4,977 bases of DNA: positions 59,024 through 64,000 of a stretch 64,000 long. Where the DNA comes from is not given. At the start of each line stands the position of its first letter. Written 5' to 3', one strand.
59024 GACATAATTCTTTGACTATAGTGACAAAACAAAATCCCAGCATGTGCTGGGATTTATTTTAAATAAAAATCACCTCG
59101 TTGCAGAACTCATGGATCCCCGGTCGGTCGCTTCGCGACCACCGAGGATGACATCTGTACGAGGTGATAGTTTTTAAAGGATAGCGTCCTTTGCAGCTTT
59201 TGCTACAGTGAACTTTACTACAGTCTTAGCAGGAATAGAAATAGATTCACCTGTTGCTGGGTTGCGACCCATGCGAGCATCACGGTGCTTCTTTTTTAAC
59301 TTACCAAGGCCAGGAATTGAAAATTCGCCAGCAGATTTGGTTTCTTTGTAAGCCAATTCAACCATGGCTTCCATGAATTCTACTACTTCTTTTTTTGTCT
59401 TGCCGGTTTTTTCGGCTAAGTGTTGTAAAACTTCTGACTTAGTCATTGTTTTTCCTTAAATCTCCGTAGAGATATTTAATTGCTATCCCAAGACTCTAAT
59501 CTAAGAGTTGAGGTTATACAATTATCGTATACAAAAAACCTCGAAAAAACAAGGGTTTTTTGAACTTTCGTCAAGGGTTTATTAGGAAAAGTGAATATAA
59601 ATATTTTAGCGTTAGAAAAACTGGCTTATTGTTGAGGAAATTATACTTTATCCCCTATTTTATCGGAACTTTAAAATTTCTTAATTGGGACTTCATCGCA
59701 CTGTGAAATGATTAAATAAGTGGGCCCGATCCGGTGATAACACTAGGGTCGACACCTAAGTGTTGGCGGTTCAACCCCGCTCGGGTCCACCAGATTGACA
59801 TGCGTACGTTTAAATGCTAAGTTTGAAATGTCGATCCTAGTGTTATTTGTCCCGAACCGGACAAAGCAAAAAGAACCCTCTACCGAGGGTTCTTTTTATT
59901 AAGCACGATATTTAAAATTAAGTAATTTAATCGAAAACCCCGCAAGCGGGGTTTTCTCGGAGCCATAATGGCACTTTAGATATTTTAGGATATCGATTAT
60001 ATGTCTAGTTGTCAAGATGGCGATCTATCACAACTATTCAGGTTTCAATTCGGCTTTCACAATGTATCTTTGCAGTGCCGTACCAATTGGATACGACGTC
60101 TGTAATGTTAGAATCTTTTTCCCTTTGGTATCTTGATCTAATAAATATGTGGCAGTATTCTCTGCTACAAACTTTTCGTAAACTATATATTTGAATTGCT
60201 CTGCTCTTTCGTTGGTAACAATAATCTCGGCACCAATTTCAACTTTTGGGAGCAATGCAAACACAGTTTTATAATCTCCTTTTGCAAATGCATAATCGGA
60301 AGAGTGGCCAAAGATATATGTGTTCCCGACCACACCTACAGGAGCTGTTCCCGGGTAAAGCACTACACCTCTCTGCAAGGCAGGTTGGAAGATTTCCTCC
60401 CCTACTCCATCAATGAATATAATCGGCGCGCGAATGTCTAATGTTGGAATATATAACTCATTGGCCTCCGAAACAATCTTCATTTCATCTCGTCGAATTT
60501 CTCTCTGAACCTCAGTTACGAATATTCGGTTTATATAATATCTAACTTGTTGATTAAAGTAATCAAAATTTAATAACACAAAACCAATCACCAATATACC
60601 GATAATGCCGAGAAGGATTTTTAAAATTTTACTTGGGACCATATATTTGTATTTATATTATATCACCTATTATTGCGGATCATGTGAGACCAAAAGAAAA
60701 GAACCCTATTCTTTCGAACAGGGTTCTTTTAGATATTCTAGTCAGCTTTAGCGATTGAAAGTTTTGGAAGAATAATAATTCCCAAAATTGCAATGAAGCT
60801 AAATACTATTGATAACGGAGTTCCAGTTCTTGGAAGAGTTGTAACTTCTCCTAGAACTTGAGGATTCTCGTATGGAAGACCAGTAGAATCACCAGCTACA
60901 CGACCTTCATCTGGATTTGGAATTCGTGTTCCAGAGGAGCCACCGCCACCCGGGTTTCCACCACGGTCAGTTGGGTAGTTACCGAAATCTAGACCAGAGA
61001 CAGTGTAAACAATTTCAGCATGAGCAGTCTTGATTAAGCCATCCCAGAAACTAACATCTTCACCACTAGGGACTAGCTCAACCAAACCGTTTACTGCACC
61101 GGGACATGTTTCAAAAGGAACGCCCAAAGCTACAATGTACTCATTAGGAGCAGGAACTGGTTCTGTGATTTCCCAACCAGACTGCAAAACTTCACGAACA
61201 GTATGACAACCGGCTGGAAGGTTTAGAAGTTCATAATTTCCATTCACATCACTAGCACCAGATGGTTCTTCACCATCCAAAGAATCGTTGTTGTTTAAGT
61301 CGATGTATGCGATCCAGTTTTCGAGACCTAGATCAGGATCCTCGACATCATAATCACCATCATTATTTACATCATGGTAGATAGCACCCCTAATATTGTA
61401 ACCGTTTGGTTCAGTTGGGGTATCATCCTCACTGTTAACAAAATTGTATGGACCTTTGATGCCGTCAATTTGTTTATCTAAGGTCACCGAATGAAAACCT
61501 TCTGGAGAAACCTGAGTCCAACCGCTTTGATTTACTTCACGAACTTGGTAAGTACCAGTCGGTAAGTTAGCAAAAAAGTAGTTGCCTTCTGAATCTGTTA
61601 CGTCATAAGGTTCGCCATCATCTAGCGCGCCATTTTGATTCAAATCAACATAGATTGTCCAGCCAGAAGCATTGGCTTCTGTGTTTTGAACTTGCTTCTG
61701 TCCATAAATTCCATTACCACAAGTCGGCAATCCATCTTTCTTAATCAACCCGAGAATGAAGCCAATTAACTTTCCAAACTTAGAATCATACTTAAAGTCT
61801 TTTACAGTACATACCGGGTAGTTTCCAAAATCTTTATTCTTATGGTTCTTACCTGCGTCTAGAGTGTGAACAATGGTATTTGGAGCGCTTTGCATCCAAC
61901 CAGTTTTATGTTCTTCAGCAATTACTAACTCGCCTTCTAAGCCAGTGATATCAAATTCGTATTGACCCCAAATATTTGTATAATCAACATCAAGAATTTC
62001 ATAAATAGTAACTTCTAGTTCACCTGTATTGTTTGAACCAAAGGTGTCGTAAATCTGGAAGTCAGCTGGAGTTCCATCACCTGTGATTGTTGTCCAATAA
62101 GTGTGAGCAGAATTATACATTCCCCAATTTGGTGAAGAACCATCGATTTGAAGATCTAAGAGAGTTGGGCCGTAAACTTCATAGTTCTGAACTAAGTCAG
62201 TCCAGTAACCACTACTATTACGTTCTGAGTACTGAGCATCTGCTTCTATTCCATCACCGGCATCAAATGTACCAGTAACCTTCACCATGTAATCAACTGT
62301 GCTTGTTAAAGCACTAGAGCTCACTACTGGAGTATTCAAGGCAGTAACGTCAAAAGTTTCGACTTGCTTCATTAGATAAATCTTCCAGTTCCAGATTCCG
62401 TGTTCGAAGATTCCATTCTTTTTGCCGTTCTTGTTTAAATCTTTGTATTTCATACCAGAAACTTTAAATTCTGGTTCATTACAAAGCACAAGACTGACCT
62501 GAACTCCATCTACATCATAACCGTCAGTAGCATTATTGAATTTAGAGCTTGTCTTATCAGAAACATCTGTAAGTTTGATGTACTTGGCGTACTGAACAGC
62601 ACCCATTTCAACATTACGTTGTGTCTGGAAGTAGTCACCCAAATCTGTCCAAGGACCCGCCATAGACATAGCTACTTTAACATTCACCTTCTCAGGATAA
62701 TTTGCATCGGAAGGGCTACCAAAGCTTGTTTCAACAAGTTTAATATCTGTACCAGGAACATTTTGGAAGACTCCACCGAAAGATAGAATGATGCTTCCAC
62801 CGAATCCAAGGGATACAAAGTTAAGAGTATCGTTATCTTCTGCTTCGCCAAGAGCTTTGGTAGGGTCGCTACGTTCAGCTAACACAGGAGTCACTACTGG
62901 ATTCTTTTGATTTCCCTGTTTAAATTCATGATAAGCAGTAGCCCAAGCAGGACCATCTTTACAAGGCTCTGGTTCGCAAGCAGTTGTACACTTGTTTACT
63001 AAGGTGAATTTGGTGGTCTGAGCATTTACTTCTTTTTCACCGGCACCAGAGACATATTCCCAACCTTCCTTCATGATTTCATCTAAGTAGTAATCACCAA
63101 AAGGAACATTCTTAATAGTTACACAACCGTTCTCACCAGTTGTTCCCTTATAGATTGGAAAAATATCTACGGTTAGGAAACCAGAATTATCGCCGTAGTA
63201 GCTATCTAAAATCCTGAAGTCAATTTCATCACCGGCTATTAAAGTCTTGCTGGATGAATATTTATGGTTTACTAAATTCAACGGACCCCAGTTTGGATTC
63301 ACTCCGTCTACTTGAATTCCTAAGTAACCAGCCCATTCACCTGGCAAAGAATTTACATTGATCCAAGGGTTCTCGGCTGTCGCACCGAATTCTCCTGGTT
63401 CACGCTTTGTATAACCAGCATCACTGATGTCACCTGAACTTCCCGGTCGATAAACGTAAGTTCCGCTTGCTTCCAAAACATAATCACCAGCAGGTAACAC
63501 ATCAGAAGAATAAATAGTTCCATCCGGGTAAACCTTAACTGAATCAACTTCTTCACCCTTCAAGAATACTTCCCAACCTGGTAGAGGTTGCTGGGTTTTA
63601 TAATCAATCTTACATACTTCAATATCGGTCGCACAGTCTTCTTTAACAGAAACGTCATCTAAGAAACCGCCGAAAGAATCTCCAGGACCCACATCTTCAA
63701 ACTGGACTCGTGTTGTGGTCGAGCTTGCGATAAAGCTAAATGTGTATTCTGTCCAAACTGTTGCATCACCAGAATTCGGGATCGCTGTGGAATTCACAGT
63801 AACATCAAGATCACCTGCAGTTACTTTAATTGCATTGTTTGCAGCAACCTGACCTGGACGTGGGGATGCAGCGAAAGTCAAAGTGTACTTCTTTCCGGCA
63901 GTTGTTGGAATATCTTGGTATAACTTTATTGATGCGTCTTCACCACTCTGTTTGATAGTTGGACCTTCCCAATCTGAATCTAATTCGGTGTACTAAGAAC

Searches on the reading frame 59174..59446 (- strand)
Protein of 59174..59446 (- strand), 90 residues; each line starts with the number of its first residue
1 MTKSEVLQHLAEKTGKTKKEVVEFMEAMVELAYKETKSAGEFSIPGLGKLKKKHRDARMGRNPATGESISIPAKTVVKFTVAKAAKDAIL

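Call 9: search_protein_families(library=ncbifam, proteins=[window:59174-59446:-])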
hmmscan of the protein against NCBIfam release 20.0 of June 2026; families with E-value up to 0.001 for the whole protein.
window:59174-59446:- (90 aa): 6 families
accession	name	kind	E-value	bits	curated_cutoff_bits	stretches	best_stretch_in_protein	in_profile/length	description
NF001401.0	PRK00285.1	equivalog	1e-14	54.5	111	1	1-89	6-94/103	integration host factor subunit alpha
NF001222.0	PRK00199.1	equivalog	1.7e-14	53.8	115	1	1-87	1-88/95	integration host factor subunit beta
TIGR00988.1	hip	equivalog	1.5e-12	47.7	119.95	1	1-88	1-89/94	integration host factor subunit beta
TIGR00987.1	himA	equivalog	9.2e-12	45.2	120.25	1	1-87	2-88/96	integration host factor subunit alpha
NF007945.0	PRK10664.1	equivalog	1.6e-11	44.6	157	1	1-89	1-89/90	nucleoid-associated protein HU-beta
NF008023.0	PRK10753.1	equivalog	5.8e-11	42.6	162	1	1-89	1-89/90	nucleoid-associated protein HU-alpha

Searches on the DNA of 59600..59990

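Call 76: search_rna_families(source=window, start=59600, end=59990, threshold=evalue, max_evalue=1, show_alignments=1)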
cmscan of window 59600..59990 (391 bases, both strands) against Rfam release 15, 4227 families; matches with E-value up to 1: 8.
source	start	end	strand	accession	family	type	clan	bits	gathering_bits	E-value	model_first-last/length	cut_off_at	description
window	59865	59938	-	RF02449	ncr1015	Gene; sRNA;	-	27.5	60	0.06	1-121/121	no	Bacillus sRNA ncr1015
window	59825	59964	+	RF02378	SurC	Gene; sRNA;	-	24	80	0.015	1-161/161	no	SurC sRNA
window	59867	59966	-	RF00514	His_leader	Cis-reg; leader;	-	21.8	49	0.21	1-126/126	no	Histidine operon leader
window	59868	59983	-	RF01770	rimP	Cis-reg; leader;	-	21.5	47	0.32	1-102/102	no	Gammaprotebacteria rimP leader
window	59934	59955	-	RF00195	RsmY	Gene; sRNA;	CL00106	19.3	57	0.012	98-121/121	no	RsmY RNA family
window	59925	59990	-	RF01772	rnk_pseudo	Cis-reg; leader;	-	18.9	55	0.76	38-108/108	5'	Pseudomonas rnk leader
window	59834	59910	+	RF02621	BSnc120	Gene; sRNA;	-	16.6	114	0.66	1-88/88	no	Brucella sRNA 120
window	59935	59954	-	RF01762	whalefall-1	Gene; sRNA;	-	15.7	37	0.2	25-44/56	no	Whalefall-1 RNA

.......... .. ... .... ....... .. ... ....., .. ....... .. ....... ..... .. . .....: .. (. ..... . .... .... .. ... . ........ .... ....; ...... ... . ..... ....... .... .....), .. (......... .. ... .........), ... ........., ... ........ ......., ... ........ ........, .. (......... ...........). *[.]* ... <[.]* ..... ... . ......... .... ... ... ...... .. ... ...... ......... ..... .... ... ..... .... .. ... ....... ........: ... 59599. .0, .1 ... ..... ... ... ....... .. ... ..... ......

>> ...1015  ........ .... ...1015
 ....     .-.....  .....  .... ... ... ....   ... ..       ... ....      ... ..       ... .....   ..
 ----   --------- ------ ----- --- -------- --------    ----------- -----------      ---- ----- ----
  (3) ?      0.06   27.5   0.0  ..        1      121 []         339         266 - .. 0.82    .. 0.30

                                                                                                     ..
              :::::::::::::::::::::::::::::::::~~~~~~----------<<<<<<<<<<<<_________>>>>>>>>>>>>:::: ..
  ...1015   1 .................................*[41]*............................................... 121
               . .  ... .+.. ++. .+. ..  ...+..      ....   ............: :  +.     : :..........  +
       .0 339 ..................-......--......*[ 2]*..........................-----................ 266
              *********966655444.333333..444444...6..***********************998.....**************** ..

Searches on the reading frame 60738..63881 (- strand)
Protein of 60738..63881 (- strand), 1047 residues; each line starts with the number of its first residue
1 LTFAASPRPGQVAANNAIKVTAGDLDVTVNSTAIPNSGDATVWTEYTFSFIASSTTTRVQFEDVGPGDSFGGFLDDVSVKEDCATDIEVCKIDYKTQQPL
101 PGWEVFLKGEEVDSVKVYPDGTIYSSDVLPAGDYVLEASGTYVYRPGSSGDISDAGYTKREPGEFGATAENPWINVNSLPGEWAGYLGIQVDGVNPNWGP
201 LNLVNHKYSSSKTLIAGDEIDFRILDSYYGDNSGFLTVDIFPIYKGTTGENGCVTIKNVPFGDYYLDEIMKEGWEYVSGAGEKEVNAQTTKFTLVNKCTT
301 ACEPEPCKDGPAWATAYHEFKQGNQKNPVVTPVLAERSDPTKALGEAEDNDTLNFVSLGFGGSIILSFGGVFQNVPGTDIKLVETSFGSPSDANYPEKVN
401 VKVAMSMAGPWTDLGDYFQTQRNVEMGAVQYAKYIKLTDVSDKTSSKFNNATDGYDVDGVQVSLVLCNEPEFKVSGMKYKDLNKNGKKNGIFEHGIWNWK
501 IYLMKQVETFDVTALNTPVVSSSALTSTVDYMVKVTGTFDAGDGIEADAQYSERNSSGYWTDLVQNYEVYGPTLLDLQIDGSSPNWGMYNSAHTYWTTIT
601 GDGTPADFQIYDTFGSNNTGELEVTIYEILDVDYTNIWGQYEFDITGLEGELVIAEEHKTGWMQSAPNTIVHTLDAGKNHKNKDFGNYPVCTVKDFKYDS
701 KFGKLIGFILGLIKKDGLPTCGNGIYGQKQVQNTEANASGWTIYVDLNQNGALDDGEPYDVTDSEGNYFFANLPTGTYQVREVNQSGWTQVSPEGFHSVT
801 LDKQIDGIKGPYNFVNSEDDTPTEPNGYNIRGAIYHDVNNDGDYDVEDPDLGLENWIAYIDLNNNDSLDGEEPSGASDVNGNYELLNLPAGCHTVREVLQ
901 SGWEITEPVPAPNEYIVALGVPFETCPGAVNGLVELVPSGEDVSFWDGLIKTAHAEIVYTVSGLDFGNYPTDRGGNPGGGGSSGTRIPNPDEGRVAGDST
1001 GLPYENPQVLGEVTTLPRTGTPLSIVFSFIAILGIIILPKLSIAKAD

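Call 71: find_encoding_contigs(protein=window:60738-63881:-, flank=10000, max_places=1)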
Protein window:60738-63881:- (1047 aa): 13 contigs read that carry it; 1 place shown.
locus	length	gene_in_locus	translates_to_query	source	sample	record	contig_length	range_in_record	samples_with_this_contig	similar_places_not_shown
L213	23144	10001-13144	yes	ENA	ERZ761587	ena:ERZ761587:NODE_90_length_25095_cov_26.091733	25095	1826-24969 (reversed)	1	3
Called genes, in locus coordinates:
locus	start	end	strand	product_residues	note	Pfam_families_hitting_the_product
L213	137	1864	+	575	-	-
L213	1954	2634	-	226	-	-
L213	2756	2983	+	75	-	PF01176:eIF-1a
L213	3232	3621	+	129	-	PF00416:Ribosomal_S13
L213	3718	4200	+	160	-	PF00411:Ribosomal_S11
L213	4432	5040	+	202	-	PF00163:Ribosomal_S4, PF01479:S4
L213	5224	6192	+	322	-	PF01193:RNA_pol_L, PF01000:RNA_pol_A_bac, PF03118:RNA_pol_A_CTD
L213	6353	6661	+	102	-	PF01196:Ribosomal_L17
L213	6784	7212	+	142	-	PF00572:Ribosomal_L13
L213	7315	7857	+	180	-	PF00380:Ribosomal_S9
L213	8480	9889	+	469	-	-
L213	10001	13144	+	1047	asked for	PF13620:CarboxypepD_reg (faint), PF13715:CarbopepD_reg_2 (faint), PF17210:SdrD_B (faint), PF17802:SpaA (faint)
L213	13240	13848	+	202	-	PF04203:Sortase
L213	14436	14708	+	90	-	PF00216:Bac_DNA_binding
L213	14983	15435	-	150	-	PF00072:Response_reg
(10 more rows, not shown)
